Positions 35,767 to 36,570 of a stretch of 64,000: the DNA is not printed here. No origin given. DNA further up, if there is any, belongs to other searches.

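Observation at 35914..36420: Phage small alarmone hydrolase (SpoT-type HD domain)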

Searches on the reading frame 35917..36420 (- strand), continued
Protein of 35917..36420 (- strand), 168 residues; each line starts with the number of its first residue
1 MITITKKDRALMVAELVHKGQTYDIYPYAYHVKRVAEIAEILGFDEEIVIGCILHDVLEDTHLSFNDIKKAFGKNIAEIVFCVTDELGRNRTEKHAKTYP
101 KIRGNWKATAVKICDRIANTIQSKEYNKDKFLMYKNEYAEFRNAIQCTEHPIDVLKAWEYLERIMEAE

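Call 48: search_protein_families(library=pfam, proteins=[L040:4727-5407:+, L040:5455-5832:+, L040:6647-6979:+, L040:7216-7971:+, L041:4664-5884:+, L041:6585-9458:+, L042:4649-5437:+, L042:6567-7574:+, L046:3774-5846:+, L046:6515-7456:+], max_evalue=0.001)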
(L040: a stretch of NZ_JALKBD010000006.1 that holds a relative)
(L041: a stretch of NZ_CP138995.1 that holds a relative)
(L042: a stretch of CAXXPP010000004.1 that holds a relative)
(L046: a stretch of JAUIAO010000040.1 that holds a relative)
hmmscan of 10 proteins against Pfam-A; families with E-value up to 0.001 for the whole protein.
L040:4727-5407:+ (227 aa): 0 families

L040:5455-5832:+ (126 aa): 0 families

L040:6647-6979:+ (111 aa): 1 family
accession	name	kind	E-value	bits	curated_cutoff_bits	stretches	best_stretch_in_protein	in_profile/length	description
PF20274.4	cREC_REC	-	3.5e-22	79.3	27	1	3-103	2-88/88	Cyclic-phosphate processing Receiver domain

L040:7216-7971:+ (252 aa): 0 families

L041:4664-5884:+ (407 aa): 0 families

L041:6585-9458:+ (958 aa): 4 families
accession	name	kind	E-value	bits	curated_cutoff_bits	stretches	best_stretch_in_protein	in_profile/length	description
PF00069.31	Pkinase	-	6.7e-48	163.8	31.7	1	12-284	4-259/263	Protein kinase domain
PF07714.23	PK_Tyr_Ser-Thr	-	7.3e-34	117.7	23.1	1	13-278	5-251/258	Protein tyrosine and serine/threonine kinase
PF03109.22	ABC1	-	5.6e-05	22.8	22.9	1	97-173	144-217/244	ABC1 atypical kinase-like domain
PF17667.7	Pkinase_fungal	-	7.8e-05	22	24.1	1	115-198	283-365/387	Fungal protein kinase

L042:4649-5437:+ (263 aa): 0 families

L042:6567-7574:+ (336 aa): 40 families (the best 25 are shown)
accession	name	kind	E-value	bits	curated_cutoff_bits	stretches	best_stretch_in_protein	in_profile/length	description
PF00515.34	TPR_1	-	1.6e-71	233.9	27.8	7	149-182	1-34/34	Tetratricopeptide repeat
PF13414.12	TPR_11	-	1.9e-65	216.7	26.8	6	230-271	1-42/42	TPR repeat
PF13181.12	TPR_8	-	1.1e-61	200.2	25.7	6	257-290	1-34/34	Tetratricopeptide repeat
PF07719.23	TPR_2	-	1.1e-59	194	27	7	225-256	3-34/34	Tetratricopeptide repeat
PF13432.12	TPR_16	-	1.2e-42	144.3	32.7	3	121-182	3-64/65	Tetratricopeptide repeat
PF13424.12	TPR_12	-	3.1e-41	139.9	30.1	4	148-220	2-75/77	Tetratricopeptide repeat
PF13431.12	TPR_17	-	9e-40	132.1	24.4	3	137-170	1-34/34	Tetratricopeptide repeat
PF13174.12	TPR_6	-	7.9e-38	127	26.3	4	226-255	3-32/33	Tetratricopeptide repeat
PF13428.12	TPR_14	-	4.6e-30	101.4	23.5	2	151-188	3-40/44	Tetratricopeptide repeat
PF14559.12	TPR_19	-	6.4e-28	97.3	25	3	129-186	5-62/68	Tetratricopeptide repeat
PF13176.12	TPR_7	-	1.6e-26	90.5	27.9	1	151-180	1-32/36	Tetratricopeptide repeat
PF13371.12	TPR_9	-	5.1e-26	90.9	35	2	232-291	4-63/73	Tetratricopeptide repeat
PF23914.1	TPR_CcmH_CycH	-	1.2e-21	77.7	42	2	145-258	46-156/158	Cytochrome c-type biogenesis protein H TPR domain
PF13374.12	TPR_10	-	4.8e-21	74.5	27.5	1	115-143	2-30/42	Tetratricopeptide repeat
PF24575.1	TPR_Slam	-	6.6e-15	55.9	35.2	0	47-100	47-100/104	Surface lipoprotein assembly modifier, N-terminal TPR repeats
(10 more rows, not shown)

L046:3774-5846:+ (691 aa): 4 families
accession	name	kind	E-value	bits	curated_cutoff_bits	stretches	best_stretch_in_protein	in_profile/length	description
PF03572.23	Peptidase_S41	-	7.9e-46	156.1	24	1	355-566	1-164/165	Peptidase family S41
PF17804.6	TSP_NTD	-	6.7e-42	144.3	26.4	1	48-227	5-187/188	Tail specific protease N-terminal domain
PF00595.29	PDZ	-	5.2e-07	30.4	23.2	1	250-316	20-80/81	PDZ domain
PF11818.13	DUF3340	-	2.6e-06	28.1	28.6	1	574-625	4-54/155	C-terminal domain of tail specific protease (DUF3340)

L046:6515-7456:+ (314 aa): 1 family
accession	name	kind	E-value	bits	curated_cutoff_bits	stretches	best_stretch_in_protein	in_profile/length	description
PF13328.12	HD_4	-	0.00085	19.5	27.2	0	16-74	3-61/156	HD domain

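Call 52: search_dna_similar(query=window:35917-36420:-, collection=phages, mode=protein, max_rows=60, rows=best, max_evalue=0.01)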
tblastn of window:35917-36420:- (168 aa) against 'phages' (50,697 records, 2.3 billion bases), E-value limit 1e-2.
Records with a match: 460; places in all: 461; records where one place covers at least 80% of the query: 43.
Best place of each record, by identity: <60% 460.
By first word of the organism name: Pseudomonas 213; Vibrio 45; Caulobacter 39; Erwinia 32; Bacillus 19; Bacteriophage 19; Dickeya 8; uncultured 7; Listeria 7; Salmonella 7; and 29 more.
By host as written in the record: Pseudomonas aeruginosa 73; - 61; Pseudomonas aeruginosa PAO1 33; Erwinia amylovora 29; Caulobacter vibrioides CB15 22; Pseudomonas syringae pv. actinidiae 18; Pseudomonas aeruginosa PAK 10; Bacillus anthracis Sterne 8; and 114 more.
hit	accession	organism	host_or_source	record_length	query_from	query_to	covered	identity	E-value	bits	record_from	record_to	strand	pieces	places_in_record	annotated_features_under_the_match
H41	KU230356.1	Nodularia phage vB_NpeS-2AV2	Nodularia sp. AV2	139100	1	152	90%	36.1%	3e-17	84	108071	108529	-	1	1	HD domain protein | hypothetical protein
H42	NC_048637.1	Nodularia phage vB_NpeS-2AV2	Nodularia sp. AV2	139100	1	152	90%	36.1%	3e-17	84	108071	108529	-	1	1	metal-dependent phosphohydrolase | hypothetical protein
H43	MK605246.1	Nodularia phage vB_NspS-kac68v162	Nodularia spumigena kac68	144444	1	152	90%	36.1%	3e-17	84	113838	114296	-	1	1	HD domain-containing protein | hypothetical protein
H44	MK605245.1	Nodularia phage vB_NspS-kac68v161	Nodularia spumigena kac68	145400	1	152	90%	36.1%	3e-17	84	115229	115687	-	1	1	HD domain-containing protein | hypothetical protein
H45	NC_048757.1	Nodularia phage vB_NspS-kac68v161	Nodularia spumigena kac68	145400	1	152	90%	36.1%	3e-17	84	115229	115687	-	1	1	metal-dependent phosphohydrolase | hypothetical protein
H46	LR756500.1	uncultured phage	metagenomic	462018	7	146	83%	35.3%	5e-17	83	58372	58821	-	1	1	record has no annotation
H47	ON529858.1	Brevundimonas phage vB_BgoS-Bajun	Brevundimonas goettingensis LVF2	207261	8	161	92%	31.1%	1e-11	67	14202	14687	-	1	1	GTP pyrophosphokinase | hypothetical protein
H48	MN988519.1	Rhizobium phage RHph_I1_18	Rhizobium phaseoli I1_18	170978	5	164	95%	29.8%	3e-10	64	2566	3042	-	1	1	putative metal-dependent phosphohydrolase protein | hypothetical protein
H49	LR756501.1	uncultured phage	metagenomic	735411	18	167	89%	31.0%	8e-18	85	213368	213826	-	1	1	record has no annotation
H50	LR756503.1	uncultured phage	metagenomic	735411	18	167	89%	31.0%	8e-18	85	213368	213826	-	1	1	record has no annotation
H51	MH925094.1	Vibrio phage VspSw_1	Vibrio sp.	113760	4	144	84%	32.7%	7e-8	56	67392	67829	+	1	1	hypothetical protein (x2)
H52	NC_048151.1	Vibrio phage VspSw_1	Vibrio sp.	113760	4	144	84%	32.7%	7e-8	56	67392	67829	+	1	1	metal-dependent phosphohydrolase | hypothetical protein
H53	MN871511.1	Vibrio phage vspsw1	Vibrio.sp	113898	4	144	84%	32.7%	7e-8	56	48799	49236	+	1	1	record has no annotation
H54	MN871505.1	Vibrio phage ValDsh2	V.alginolyticus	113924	4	144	84%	32.7%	7e-8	56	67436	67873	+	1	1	record has no annotation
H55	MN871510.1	Vibrio phage valsw3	V.alginolyticus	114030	4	144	84%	32.7%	7e-8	56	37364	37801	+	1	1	record has no annotation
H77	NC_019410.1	Caulobacter virus Karma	Caulobacter crescentus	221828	18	146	77%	33.1%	7e-11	65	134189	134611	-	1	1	metal-dependent phosphohydrolase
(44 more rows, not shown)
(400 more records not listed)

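Call 67: search_protein_representatives(protein=window:35917-36420:-)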
Query: 168 residues. Proteins with E-value up to 0.001 (for the whole library): 10451; up to 1e-10: 2131; up to 1e-30: 38. The best 150 are listed.
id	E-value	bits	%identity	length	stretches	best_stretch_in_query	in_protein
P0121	1.8e-54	200.6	60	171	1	8-165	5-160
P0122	5.0e-54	199.2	61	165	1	5-164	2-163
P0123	2.1e-44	167.9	55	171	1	8-147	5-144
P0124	5.8e-44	166.4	50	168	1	4-164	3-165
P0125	3.2e-42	160.8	50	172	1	11-165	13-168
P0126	7.0e-41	156.4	48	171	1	5-166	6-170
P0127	5.4e-40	153.5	49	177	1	8-165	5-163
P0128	3.2e-38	147.7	46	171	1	12-162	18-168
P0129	3.4e-38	147.7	45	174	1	6-166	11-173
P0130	2.6e-36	141.5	44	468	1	7-164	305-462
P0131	3.2e-36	141.2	47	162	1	7-163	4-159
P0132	7.6e-36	140.0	47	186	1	9-164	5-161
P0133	8.4e-36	139.9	47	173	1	7-166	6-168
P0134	7.0e-35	136.9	47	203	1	14-153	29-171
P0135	7.0e-35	136.9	51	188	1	7-161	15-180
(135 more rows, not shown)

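Call 77: find_encoding_contigs(protein=P0036, flank=7000, max_places=1)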
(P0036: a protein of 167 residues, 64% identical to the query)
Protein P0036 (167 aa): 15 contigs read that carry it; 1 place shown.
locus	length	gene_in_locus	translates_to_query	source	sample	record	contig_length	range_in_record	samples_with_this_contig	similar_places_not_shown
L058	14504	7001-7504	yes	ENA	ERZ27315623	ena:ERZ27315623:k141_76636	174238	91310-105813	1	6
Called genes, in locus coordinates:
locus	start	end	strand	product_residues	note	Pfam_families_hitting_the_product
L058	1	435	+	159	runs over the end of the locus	-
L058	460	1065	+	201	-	-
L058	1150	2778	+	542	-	PF00118:Cpn60_TCP1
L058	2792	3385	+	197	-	-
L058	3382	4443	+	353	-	PF00303:Thymidylat_synt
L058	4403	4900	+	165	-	-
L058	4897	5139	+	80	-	-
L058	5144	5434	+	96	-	-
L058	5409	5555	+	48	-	-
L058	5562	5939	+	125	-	-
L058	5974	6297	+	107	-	-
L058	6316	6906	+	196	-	PF13563:2_5_RNA_ligase2 (weak)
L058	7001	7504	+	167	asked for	PF13328:HD_4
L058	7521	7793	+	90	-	-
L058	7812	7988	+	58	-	-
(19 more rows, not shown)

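Call 78: find_encoding_contigs(protein=P0011, flank=7000, max_places=1)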
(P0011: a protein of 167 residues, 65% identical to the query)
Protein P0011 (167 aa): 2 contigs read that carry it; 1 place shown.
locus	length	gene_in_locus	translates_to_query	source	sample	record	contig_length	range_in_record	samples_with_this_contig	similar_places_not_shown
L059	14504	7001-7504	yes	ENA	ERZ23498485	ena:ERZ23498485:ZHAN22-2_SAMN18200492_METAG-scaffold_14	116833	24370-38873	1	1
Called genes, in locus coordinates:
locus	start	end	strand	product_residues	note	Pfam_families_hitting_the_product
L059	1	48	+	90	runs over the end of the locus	-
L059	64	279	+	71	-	-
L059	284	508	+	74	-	PF14090:HTH_39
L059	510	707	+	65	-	-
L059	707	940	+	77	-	PF00550:PP-binding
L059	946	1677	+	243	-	-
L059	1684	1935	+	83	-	PF24729:Acb2_Tad1_hairpin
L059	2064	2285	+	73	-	-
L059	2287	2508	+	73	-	-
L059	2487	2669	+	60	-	-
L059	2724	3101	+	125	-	-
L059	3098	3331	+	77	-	-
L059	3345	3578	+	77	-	-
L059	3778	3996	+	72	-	-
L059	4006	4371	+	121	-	-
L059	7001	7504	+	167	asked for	PF13328:HD_4, PF01966:HD (weak)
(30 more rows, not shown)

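Call 79: find_encoding_contigs(protein=P0040, flank=7000, max_places=1)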
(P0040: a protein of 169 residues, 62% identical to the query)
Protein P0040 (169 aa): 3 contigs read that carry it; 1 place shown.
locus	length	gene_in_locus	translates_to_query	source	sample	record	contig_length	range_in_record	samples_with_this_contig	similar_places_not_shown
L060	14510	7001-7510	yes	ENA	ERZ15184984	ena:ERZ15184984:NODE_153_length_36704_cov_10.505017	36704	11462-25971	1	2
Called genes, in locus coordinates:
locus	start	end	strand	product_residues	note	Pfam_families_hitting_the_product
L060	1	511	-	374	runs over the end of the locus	-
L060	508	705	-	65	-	-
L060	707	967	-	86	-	-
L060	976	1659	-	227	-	-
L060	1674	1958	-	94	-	-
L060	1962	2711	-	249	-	-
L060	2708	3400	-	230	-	-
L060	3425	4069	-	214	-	-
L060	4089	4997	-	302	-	PF08433:KTI12 (weak), PF13671:AAA_33, PF03767:Acid_phosphat_B (faint), PF25109:HAD_PNKP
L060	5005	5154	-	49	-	-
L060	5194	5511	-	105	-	-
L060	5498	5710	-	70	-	-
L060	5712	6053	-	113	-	-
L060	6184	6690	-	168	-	-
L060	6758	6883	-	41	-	-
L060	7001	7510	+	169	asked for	PF13328:HD_4, PF01966:HD (weak)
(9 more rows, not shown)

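Call 80: find_encoding_contigs(protein=P0119, flank=7000, max_places=1)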
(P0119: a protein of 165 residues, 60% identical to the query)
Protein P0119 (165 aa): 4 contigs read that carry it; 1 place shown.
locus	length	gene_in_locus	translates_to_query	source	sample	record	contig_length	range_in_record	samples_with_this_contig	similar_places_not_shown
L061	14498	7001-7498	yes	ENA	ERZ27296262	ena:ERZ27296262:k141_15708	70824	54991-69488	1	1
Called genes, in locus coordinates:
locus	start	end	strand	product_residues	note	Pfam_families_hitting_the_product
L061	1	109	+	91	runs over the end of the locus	-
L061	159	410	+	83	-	-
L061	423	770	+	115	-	PF10686:YAcAr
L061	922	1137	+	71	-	-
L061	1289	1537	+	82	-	-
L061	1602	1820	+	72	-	-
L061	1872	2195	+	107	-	-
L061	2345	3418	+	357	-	PF05343:Peptidase_M42, PF01546:Peptidase_M20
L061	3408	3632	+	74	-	-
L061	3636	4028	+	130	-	-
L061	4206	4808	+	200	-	-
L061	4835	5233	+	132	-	-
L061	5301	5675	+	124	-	-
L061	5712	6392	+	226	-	PF02146:SIR2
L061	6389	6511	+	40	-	-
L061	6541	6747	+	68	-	-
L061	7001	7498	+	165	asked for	PF13328:HD_4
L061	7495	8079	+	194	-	-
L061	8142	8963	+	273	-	PF14528:LAGLIDADG_3 (faint)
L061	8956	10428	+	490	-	PF01743:PolyA_pol, PF12627:PolyA_pol_RNAbd, PF01966:HD, PF13735:tRNA_NucTran2_2 (weak)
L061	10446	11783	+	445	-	-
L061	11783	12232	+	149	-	PF18925:DUF5675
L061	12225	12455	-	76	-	-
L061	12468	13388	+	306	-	PF00959:Phage_lysozyme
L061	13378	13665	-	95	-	-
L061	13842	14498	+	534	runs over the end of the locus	PF00270:DEAD (weak), PF00580:UvrD-helicase, PF13245:AAA_19, PF13604:AAA_30 (faint), PF01443:Viral_helicase1 (faint)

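Call 83: search_protein_families(library=pfam, proteins=[L040:109-888:+, L040:1442-2146:+, L040:2160-3533:+, L040:3724-4626:+, L040:8001-8516:+, L040:8708-9562:+, L040:9683-10114:+, L040:10730-11401:+, L040:11432-11983:+, L005:9131-10063:+], max_evalue=0.001)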
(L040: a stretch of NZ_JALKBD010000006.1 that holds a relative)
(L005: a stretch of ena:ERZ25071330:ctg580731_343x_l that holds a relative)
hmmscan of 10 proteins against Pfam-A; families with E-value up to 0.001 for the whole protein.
L040:109-888:+ (260 aa): 1 family
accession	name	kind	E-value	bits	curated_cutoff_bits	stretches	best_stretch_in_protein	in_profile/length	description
PF25058.1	ARM_TT21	-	0.00016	22.1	27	0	166-207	96-137/155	Tetratricopeptide repeat protein 21 ARM repeat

L040:1442-2146:+ (235 aa): 2 families
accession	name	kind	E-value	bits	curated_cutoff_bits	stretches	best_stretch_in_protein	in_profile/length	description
PF08238.18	Sel1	-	1.1e-11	45.2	30.7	2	187-221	2-36/36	Sel1 repeat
PF23310.1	TPR_27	-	1.7e-08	34.5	27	1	150-199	28-75/110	Plant tetratrico peptide repeats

L040:2160-3533:+ (458 aa): 3 families
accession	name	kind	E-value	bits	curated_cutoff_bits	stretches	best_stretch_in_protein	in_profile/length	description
PF01743.26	PolyA_pol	-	3e-16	60.4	23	1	30-157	2-126/126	Poly A polymerase head domain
PF12627.12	PolyA_pol_RNAbd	-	5.6e-10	39.3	22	1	184-243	3-62/64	Probable RNA and SrmB- binding site of polymerase A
PF01966.28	HD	-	2.4e-06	28.2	22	1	260-347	2-90/116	HD domain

L040:3724-4626:+ (301 aa): 2 families
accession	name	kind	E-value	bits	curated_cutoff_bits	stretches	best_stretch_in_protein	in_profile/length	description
PF13612.12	DDE_Tnp_1_3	-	9.2e-70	234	27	1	109-263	2-154/155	Transposase DDE domain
PF01609.27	DDE_Tnp_1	-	1.1e-23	84.5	23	1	111-279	3-199/200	Transposase DDE domain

L040:8001-8516:+ (172 aa): 1 family
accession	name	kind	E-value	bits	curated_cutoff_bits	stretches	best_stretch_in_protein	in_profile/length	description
PF08534.16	Redoxin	-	0.00047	20.4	26.6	1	46-161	27-137/148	Redoxin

L040:8708-9562:+ (285 aa): 0 families

L040:9683-10114:+ (144 aa): 1 family
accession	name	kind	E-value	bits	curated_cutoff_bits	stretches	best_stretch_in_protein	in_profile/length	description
PF00684.25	DnaJ_CXXCXGXG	-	0.00077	20.1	32.7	0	4-47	16-55/65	DnaJ central domain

L040:10730-11401:+ (224 aa): 0 families

L040:11432-11983:+ (184 aa): 0 families

L005:9131-10063:+ (311 aa): 0 families
